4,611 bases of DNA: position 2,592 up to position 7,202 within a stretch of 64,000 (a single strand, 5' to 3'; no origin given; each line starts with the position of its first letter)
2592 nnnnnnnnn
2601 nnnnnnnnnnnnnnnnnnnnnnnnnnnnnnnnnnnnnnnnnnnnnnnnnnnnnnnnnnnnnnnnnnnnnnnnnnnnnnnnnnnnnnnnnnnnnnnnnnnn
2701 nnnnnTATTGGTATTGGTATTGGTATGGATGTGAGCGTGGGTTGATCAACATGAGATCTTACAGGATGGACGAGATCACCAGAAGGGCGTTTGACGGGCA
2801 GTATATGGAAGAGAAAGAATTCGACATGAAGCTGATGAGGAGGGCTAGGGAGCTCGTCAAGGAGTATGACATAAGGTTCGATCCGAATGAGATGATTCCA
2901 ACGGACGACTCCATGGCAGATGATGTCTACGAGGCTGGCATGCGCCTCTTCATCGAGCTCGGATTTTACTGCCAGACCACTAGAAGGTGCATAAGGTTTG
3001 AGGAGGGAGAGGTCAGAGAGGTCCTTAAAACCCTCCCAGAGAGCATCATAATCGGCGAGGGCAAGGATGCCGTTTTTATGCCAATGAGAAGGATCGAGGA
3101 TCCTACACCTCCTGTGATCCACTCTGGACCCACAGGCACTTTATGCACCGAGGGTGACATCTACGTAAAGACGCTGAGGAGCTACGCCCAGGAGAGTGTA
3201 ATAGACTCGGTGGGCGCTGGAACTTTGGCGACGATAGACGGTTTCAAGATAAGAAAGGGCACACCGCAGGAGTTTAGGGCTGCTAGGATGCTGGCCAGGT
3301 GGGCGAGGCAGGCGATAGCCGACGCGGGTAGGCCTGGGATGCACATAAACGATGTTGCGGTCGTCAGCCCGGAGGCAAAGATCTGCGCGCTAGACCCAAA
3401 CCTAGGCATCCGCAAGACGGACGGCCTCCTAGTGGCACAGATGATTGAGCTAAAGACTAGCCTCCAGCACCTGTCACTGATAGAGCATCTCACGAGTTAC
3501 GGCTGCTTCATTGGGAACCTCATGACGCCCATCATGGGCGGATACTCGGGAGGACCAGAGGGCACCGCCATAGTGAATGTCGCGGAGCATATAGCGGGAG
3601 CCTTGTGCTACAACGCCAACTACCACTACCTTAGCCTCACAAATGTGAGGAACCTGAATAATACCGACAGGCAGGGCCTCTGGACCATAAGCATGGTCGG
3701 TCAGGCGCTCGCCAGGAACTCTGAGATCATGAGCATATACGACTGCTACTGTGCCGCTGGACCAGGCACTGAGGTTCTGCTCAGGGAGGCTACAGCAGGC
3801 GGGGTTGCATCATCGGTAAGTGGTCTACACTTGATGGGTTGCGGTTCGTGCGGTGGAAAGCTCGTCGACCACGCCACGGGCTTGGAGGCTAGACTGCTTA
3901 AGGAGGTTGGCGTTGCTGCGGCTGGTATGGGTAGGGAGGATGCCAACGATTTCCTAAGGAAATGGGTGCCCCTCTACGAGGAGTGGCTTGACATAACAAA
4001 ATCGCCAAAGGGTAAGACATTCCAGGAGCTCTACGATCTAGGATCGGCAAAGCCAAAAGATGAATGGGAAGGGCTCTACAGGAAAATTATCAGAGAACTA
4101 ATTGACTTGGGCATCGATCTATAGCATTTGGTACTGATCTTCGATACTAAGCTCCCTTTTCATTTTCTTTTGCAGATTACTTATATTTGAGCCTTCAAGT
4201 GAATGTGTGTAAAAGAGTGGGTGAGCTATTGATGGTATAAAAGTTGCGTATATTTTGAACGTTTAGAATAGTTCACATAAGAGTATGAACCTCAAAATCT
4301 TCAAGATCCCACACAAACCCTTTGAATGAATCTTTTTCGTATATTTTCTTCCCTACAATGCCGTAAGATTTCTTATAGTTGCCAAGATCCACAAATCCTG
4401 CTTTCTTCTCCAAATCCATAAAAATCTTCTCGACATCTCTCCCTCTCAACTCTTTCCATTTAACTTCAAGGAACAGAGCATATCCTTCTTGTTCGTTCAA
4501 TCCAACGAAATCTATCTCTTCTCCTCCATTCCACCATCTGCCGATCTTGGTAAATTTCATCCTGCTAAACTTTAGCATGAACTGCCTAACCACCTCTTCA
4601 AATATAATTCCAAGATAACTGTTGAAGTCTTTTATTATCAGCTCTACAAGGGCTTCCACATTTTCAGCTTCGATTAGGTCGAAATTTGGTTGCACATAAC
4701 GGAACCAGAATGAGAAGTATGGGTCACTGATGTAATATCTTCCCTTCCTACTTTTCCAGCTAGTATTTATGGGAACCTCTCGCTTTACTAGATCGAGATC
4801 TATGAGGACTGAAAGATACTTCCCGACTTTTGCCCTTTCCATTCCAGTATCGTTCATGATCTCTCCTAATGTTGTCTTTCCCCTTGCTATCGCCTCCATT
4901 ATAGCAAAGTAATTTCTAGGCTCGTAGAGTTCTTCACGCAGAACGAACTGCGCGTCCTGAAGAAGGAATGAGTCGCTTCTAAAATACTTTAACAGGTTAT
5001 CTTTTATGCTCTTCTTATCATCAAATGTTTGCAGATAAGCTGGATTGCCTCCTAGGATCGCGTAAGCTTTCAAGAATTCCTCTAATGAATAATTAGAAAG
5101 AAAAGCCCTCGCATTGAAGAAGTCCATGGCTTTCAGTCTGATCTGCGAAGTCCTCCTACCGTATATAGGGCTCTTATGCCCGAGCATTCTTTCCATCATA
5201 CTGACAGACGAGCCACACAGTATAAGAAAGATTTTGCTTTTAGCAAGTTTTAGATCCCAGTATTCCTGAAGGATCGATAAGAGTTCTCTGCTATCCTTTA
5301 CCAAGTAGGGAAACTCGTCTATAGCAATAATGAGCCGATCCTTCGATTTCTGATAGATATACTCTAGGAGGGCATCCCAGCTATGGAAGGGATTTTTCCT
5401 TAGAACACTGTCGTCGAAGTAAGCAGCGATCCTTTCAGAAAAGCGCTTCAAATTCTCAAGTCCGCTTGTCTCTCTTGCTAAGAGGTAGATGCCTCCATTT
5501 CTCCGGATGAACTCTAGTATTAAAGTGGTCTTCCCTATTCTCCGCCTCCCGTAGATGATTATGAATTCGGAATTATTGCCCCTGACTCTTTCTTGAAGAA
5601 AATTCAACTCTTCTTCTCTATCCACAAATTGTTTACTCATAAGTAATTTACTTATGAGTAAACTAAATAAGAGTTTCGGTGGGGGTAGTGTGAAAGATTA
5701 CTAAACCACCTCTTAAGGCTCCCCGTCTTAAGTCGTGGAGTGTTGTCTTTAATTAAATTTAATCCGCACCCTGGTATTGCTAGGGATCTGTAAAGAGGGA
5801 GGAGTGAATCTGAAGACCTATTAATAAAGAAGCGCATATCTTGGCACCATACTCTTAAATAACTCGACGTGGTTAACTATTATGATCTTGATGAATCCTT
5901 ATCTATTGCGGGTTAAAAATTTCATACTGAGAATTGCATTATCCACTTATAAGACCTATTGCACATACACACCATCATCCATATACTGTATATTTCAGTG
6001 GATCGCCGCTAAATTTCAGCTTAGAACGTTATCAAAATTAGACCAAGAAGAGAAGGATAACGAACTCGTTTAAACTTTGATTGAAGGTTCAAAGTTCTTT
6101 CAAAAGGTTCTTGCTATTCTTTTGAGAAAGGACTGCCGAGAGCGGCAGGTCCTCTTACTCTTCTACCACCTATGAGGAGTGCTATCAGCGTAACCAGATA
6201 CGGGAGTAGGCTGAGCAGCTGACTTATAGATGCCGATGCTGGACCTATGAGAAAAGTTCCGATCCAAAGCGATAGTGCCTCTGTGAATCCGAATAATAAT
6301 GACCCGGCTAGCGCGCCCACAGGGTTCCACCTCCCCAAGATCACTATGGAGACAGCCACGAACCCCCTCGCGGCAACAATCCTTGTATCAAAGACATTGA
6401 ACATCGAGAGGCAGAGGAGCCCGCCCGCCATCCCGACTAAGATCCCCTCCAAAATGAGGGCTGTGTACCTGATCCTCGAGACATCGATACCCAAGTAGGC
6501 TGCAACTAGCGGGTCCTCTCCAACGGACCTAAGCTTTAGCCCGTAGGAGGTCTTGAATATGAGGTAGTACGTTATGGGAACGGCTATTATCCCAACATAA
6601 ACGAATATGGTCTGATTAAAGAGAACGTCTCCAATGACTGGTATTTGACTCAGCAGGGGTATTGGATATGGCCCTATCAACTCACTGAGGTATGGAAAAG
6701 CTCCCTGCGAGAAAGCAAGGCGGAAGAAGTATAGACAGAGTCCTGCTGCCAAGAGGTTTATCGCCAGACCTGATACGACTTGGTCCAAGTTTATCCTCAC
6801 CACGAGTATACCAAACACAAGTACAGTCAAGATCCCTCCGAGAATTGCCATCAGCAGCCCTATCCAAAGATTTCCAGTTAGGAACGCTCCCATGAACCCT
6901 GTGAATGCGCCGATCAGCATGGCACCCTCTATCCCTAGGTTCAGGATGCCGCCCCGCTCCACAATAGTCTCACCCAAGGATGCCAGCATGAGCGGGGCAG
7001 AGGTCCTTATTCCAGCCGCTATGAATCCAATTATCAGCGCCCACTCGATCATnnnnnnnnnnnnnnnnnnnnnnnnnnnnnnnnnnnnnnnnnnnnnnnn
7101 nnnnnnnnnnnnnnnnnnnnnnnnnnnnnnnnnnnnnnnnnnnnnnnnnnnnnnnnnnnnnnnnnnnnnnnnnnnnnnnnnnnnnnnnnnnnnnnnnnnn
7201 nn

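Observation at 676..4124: Corrinoid protein plus two tandem pyrrolysine-free MtmB-family methyltransferases: a methyl-transfer module of unknown substrate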

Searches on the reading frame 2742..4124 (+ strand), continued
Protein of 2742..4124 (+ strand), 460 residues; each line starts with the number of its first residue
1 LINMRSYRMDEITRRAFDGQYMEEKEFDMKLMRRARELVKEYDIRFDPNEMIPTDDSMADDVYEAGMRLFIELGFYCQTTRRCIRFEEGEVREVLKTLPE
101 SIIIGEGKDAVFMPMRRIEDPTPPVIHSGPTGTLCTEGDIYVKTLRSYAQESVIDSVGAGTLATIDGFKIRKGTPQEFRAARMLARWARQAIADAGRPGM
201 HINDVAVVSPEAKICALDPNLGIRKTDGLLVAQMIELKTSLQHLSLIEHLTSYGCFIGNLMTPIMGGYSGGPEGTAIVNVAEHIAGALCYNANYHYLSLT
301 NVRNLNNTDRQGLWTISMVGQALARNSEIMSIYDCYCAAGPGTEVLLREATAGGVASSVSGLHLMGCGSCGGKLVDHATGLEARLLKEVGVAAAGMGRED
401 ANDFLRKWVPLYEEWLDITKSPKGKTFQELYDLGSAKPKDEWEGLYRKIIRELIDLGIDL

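Call 91: find_encoding_contigs(protein=P0142, flank=8000, max_places=1)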
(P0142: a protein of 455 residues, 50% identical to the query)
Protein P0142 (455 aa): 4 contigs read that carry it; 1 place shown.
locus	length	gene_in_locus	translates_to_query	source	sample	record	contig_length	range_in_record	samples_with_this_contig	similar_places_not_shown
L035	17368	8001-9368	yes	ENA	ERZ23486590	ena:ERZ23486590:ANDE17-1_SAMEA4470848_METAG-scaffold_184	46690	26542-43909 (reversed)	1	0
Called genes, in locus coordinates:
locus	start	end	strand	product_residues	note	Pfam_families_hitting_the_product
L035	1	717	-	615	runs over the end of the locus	PF00111:Fer2, PF17651:Raco_middle, PF14574:RACo_C_ter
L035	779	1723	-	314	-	PF02653:BPD_transp_2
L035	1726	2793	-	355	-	PF02653:BPD_transp_2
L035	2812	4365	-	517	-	PF00005:ABC_tran, PF13304:AAA_21 (faint), PF00005:ABC_tran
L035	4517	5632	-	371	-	PF02608:Bmp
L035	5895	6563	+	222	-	PF02607:B12-binding_2, PF02310:B12-binding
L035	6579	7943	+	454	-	PF05369:MtmB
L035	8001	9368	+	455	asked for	PF05369:MtmB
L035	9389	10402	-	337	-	PF01208:URO-D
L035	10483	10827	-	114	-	PF04430:DUF498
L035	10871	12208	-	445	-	PF00464:SHMT, PF00155:Aminotran_1_2 (weak), PF01212:Beta_elim_lyase (weak)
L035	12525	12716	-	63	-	PF10049:DUF2283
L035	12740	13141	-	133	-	-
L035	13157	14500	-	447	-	PF01841:Transglut_core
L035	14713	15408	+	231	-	PF00702:Hydrolase, PF13419:HAD_2, PF13242:Hydrolase_like (weak)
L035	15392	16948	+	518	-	PF12801:Fer4_5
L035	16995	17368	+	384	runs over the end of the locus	PF04055:Radical_SAM (weak)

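Call 95: search_protein_families(library=ncbifam, proteins=[L033:4466-6103:+, L033:6201-7325:+, L033:9452-10252:+, L033:10249-11571:+, L033:11745-14588:+, L033:14618-15289:+, L034:16924-17808:+, L035:9389-10402:-], max_evalue=0.00001)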
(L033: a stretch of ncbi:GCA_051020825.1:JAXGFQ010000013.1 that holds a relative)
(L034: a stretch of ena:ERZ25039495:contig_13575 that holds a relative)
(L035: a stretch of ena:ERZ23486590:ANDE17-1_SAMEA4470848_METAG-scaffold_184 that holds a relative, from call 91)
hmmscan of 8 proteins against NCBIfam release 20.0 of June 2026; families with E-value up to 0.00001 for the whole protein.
L033:4466-6103:+ (545 aa): 4 families
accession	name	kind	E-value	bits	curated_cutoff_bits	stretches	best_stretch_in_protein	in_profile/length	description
NF058503.1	SprTransRegAdeR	equivalog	7.5e-28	97.7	700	1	237-531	103-394/403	sporulation transcriptional activator AdeR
NF008550.0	PRK11477.1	equivalog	6.8e-14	51.5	612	1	277-533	125-379/385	CdaR family transcriptional regulator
NF045769.1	TransActPmfR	equivalog_domain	4.7e-10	38.7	800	0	457-525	385-452/470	transcciptional activator PmfR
NF050824.1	TransRegRv1453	equivalog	6e-08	31.9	600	1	400-531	272-396/404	Rv1453 family transcriptional regulator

L033:6201-7325:+ (374 aa): 1 family
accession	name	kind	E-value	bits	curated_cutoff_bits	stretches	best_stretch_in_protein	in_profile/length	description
NF047927.1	ABC_BMP_B6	equivalog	8.7e-27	94.1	400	1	57-333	15-299/314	putative B6 ABC transporter substrate-binding protein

L033:9452-10252:+ (266 aa): 4 families
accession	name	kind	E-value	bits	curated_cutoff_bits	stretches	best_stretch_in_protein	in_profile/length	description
NF005719.0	PRK07535.1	domain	5.8e-91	304.3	259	1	1-263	1-263/268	methyltetrahydrofolate:corrinoid/iron-sulfur protein methyltransferase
TIGR02082.1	metH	equivalog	2.8e-41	141.2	1010.85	1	2-230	344-587/1182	methionine synthase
NF040758.1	CODH_ACS_meth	exception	5.1e-41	140.7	370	1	2-256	5-260/261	carbon monoxide dehydrogenase/acetyl-CoA synthase methytransferase subunit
NF007024.0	PRK09490.1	equivalog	1.8e-25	89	1497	1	3-228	362-602/1234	methionine synthase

L033:10249-11571:+ (440 aa): 61 families (the best 25 are shown)
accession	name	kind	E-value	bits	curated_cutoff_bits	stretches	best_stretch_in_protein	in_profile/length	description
NF005557.0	PRK07228.1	equivalog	7.3e-213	707.2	522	1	1-439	1-442/445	5'-deoxyadenosine deaminase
NF004701.0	PRK06038.1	equivalog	1.2e-114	383.4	609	1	2-437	5-429/432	N-ethylammeline chlorohydrolase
NF006252.0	PRK08393.1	equivalog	2.1e-97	326.9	617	1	1-432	1-421/424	N-ethylammeline chlorohydrolase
NF006549.0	PRK09045.1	equivalog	2.4e-97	326.4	540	1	3-434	10-439/444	TRZ/ATZ family hydrolase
NF006055.0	PRK08203.1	equivalog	2.4e-90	303.3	532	1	3-437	7-453/455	8-oxoguanine deaminase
NF004995.0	PRK06380.1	subfamily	3.4e-78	263.5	567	1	1-422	1-411/418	metal-dependent hydrolase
NF012037.0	PRK15493.1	equivalog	7e-75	252.5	779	1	6-423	6-422/435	bifunctional S-methyl-5'-thioadenosine deaminase/S-adenosylhomocysteine deaminase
TIGR02967.1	guan_deamin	equivalog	9.1e-71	238.9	375.4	1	3-374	9-363/401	guanine deaminase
NF005211.0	PRK06687.1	equivalog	6.3e-67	226.2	703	1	19-419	18-418/419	TRZ/ATZ family protein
NF006056.0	PRK08204.1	subfamily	2.4e-65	221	391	1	3-438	5-444/449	hypothetical protein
NF006679.0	PRK09228.1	subfamily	2.6e-65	220.9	351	1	21-374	31-388/433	guanine deaminase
NF009059.0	PRK12393.1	equivalog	1.2e-64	218.7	543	1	3-437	7-458/460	amidohydrolase family protein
TIGR03314.1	Se_ssnA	subfamily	1.4e-52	179.1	455.5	1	3-437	1-440/441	putative selenium metabolism protein SsnA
NF005540.0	PRK07203.1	equivalog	7.9e-51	173.1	444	1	3-437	2-441/444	putative aminohydrolase SsnA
NF004801.0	PRK06151.1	subfamily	1.1e-46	159.7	416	1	5-435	6-463/491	chlorohydrolase family protein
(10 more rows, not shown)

L033:11745-14588:+ (947 aa): 20 families
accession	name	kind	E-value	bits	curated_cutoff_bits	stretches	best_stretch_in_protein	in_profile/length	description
NF043082.1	XdhA_XDHase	equivalog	1.5e-206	687.9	780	1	202-943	1-752/758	xanthine dehydrogenase subunit XdhA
NF007426.0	PRK09970.1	equivalog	1.2e-200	668.4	916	1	200-941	4-753/761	xanthine dehydrogenase molybdenum-binding subunit XdhA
TIGR03194.1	4hydrxCoA_A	equivalog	6.6e-187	623.3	994.55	1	206-943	1-746/746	4-hydroxybenzoyl-CoA reductase subunit alpha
TIGR03311.1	Se_dep_XDH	equivalog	6e-175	583.7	830.45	3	201-744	161-683/848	selenium-dependent xanthine dehydrogenase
NF045668.1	pterin_aldehy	equivalog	2.4e-161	538.8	1100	2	205-943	178-904/905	molybdopterin-dependent aldehyde oxidoreductase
TIGR03196.1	pucD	equivalog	2e-149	499.3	783.65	1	202-940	3-755/763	xanthine dehydrogenase subunit D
TIGR03313.1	Se_sel_red_Mo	hypoth_equivalog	2.3e-137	459.2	1101.9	3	349-945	352-951/951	molybdopterin-dependent oxidoreductase Mo/Fe-S-binding subunit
NF041018.1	glyceraldDH_alpha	equivalog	3.5e-129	432.4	790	1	201-940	2-741/741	glyceraldehyde dehydrogenase subunit alpha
NF041671.1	peri_hyde_PaoC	equivalog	2.9e-109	366.5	1180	1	199-944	15-732/735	aldehyde oxidoreductase molybdenum-binding subunit PaoC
NF040766.1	CODH_aero_grp5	exception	4.2e-104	349.3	950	2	214-776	17-592/785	aerobic carbon-monoxide dehydrogenase large subunit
TIGR02416.1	CO_dehy_Mo_lg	equivalog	1.5e-92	311.1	991.15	1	216-938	7-766/770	aerobic carbon-monoxide dehydrogenase large subunit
TIGR02965.1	xanthine_xdhB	equivalog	2.2e-84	284.1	849.5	1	211-945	10-756/758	xanthine dehydrogenase molybdopterin binding subunit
TIGR02969.1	mam_aldehyde_ox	subfamily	4.9e-79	266.1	1912.3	2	201-925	575-1279/1330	aldehyde oxidase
NF041020.1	glyceraldDH_gamma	equivalog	6.4e-57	191.7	290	1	4-154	13-163/164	glyceraldehyde dehydrogenase subunit gamma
NF043084.2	XdhC_XDHase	equivalog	2.4e-50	169.9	217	1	3-148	2-148/151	xanthine dehydrogenase subunit XdhC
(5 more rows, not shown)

L033:14618-15289:+ (223 aa): 2 families
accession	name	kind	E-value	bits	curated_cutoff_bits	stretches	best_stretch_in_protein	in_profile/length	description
NF002999.0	PRK03767.1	equivalog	1.1e-09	38.4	141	1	64-151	58-142/200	NAD(P)H:quinone oxidoreductase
TIGR01755.1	flav_wrbA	equivalog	1.8e-08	34.6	132.5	1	73-151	65-141/197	NAD(P)H:quinone oxidoreductase type IV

L034:16924-17808:+ (294 aa): 5 families
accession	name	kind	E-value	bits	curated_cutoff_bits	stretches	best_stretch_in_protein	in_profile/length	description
NF005718.0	PRK07534.1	equivalog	1.4e-73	248.1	338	1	1-291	2-295/337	betaine--homocysteine S-methyltransferase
NF006396.0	PRK08645.1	equivalog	3.4e-70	236.8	453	1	4-293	3-287/611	bifunctional homocysteine S-methyltransferase/methylenetetrahydrofolate reductase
TIGR02082.1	metH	equivalog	7.6e-46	156.3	1010.85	1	11-293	2-315/1182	methionine synthase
NF007024.0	PRK09490.1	equivalog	2e-39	135.2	1497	1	34-293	55-332/1234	methionine synthase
NF007020.0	PRK09485.1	equivalog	4e-39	134.5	215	1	4-291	3-304/306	homocysteine S-methyltransferase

L035:9389-10402:- (337 aa): 5 families
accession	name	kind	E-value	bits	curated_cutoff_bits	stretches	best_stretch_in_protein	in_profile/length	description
TIGR01463.1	mtaA_cmuA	subfamily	4.4e-74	249.8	235.4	1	1-328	3-336/340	MtaA/CmuA family methyltransferase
NF004889.0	PRK06252.1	subfamily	4.3e-73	246.3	244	1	3-328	6-334/340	methylcobalamin:coenzyme M methyltransferase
NF040654.1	MtaA_Meth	equivalog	3.7e-66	223.4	400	1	6-327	6-332/337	methylcobamide:CoM methyltransferase MtaA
NF041608.1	methylcob_mtaseMtbA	equivalog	1.4e-39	136.2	600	1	3-327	6-334/339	methylcobamide:CoM methyltransferase MtbA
TIGR01464.1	hemE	equivalog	5e-10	38.9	302.95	1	41-284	40-290/338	uroporphyrinogen decarboxylase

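Call 110: fold_search(model_id=the predicted structure, library=pdb)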
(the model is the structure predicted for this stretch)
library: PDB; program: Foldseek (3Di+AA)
matches with E <= 10: 1154; with E <= 0.001: 18
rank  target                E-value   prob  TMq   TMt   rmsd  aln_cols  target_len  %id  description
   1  1l2q                  3.8e-45  1.00  0.94  0.94   1.5       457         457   32  Crystal Structure of the Methanosarcina barkeri Monomethylamine Methyltransferase (MtmB) (released 2002-06-05)
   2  1tv2                  5.3e-45  1.00  0.94  0.94   1.5       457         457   32  Crystal structure of the hydroxylamine MtmB complex (released 2004-10-19)
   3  1nth                  8.3e-45  1.00  0.94  0.94   1.5       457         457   32  Crystal structure of the methanosarcina barkeri monomethylamine methyltransferase (MTMB) (released 2003-02-04)
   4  7xcn_A                4.1e-10  1.00  0.49  0.46  16.2       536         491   11  Crystal structure of the MttB-MttC complex at 2.7 A resolution (released 2023-01-18)
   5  7xcl_A                4.9e-10  1.00  0.54  0.51  10.9       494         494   12  Crystal structure of trimethylamine methyltransferase MttB from Methanosarcina barkeri at 2.5 A resolution (released 2023-01-18)
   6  7xcl_C                5.1e-10  1.00  0.54  0.51  11.0       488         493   11  Crystal structure of trimethylamine methyltransferase MttB from Methanosarcina barkeri at 2.5 A resolution (released 2023-01-18)
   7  7xcm_C                1.8e-09  1.00  0.55  0.52  11.3       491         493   11  Crystal structure of sulfite MttB structure at 3.2 A resolution (released 2023-01-18)
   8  7xcm_A                3.4e-09  1.00  0.52  0.49  11.7       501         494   12  Crystal structure of sulfite MttB structure at 3.2 A resolution (released 2023-01-18)
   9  2qne_A                9.4e-08  1.00  0.52  0.50  14.3       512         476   11  Crystal structure of putative methyltransferase (ZP_00558420.1) from Desulfitobacterium hafniense Y51 at 2.30 A resolu (released 2007-08-14)
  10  4yyc                  1.0e-07  1.00  0.49  0.47  14.4       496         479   15  Crystal structure of trimethylamine methyltransferase from Sinorhizobium meliloti in complex with unknown ligand (released 2015-04-08)
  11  2qne_B                1.1e-07  1.00  0.51  0.50  12.2       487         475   13  Crystal structure of putative methyltransferase (ZP_00558420.1) from Desulfitobacterium hafniense Y51 at 2.30 A resolu (released 2007-08-14)
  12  9yce_B                1.3e-07  1.00  0.51  0.50  12.2       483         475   12  Active site of MtgB, a glycine betaine methyltransferase from the MttB superfamily (released 2026-03-11)
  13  9yce_A                9.8e-07  1.00  0.50  0.48   8.0       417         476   13  Active site of MtgB, a glycine betaine methyltransferase from the MttB superfamily (released 2026-03-11)
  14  2epn_A                4.4e-04  0.98  0.32  0.25  11.5       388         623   11  N-acetyl-B-D-glucosaminidase (GCNA) from Streptococcus gordonii (released 2008-03-11)
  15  2zvi_D                6.9e-04  0.89  0.24  0.27  11.3       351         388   11  Crystal structure of 2,3-diketo-5-methylthiopentyl-1-phosphate enolase from Bacillus subtilis (released 2009-09-01)
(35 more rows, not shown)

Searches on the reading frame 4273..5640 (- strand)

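Call 3: search_protein_families(library=pfam, proteins=[window:4273-5640:-], max_evalue=0.01)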
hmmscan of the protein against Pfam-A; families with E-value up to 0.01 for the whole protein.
window:4273-5640:- (455 aa): 10 families
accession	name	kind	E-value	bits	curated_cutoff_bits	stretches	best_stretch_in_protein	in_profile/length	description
PF01637.24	ATPase_2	-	2.3e-39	135.9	33.2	1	5-205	1-224/225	ATPase domain predominantly from Archaea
PF03008.20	DUF234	-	1.2e-27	96.6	22.5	1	312-406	1-100/100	Archaea bacterial proteins of unknown function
PF13401.12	AAA_22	-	3.9e-08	34.1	27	1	24-145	5-124/130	AAA domain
PF13173.12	AAA_14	-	4.1e-08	33.7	27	1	24-157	2-111/129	AAA domain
PF01022.26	HTH_5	-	1e-05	25.7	22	1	247-286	7-46/47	Bacterial regulatory protein, arsR family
PF13191.12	AAA_16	-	4.3e-05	24.5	32.6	1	4-122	1-153/167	AAA ATPase domain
PF09339.16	HTH_IclR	-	0.00027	21.1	22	1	245-287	6-50/52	IclR helix-turn-helix domain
PF14947.12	HTH_45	-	0.0014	19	25.5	1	245-287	9-51/77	Winged helix-turn-helix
PF13635.12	DUF4143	-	0.002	18.3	28.1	0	253-395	28-159/160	Domain of unknown function (DUF4143)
PF01978.25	TrmB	-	0.0021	18.3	25.6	1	239-288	9-55/68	Sugar-specific transcriptional regulator TrmB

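Call 4: search_protein_families(library=ncbifam, proteins=[window:4273-5640:-], max_evalue=0.01)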
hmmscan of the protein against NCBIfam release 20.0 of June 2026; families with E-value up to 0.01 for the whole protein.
window:4273-5640:- (455 aa): 4 families
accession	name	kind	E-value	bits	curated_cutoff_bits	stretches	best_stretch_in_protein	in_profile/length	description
TIGR02928.1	TIGR02928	subfamily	1.7e-05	23.9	181.3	0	3-45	15-61/366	orc1/cdc6 family replication initiation protein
NF053610.1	Sso10a_fam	subfamily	0.0013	18.7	60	1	245-292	8-50/64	Sso10a family chromatin protein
NF033788.1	HTH_metalloreg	subfamily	0.0059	16.4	55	0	246-288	15-58/77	metalloregulator ArsR/SmtB family transcription factor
NF040586.1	FxSxx_TPR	equivalog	0.0074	14.8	300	1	3-50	6-51/830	FxSxx-COOH system tetratricopeptide repeat protein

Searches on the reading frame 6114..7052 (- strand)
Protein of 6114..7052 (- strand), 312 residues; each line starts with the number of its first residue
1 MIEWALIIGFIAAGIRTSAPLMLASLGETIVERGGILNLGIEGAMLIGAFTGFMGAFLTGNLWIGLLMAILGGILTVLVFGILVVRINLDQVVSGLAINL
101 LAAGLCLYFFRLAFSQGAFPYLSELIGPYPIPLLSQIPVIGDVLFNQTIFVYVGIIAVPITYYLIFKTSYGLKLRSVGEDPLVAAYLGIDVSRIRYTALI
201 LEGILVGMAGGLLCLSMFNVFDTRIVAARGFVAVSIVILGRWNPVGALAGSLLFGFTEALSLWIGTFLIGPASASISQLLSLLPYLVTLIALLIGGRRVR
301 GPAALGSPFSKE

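Call 27: search_protein_families(library=pfam, proteins=[window:6114-7052:-], max_evalue=0.0001)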
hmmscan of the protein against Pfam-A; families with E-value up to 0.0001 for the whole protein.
window:6114-7052:- (312 aa): 1 family
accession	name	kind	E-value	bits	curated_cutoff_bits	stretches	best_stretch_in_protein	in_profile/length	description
PF02653.21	BPD_transp_2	-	1.9e-38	132.6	26.8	1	11-286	2-266/269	Branched-chain amino acid transport system / permease component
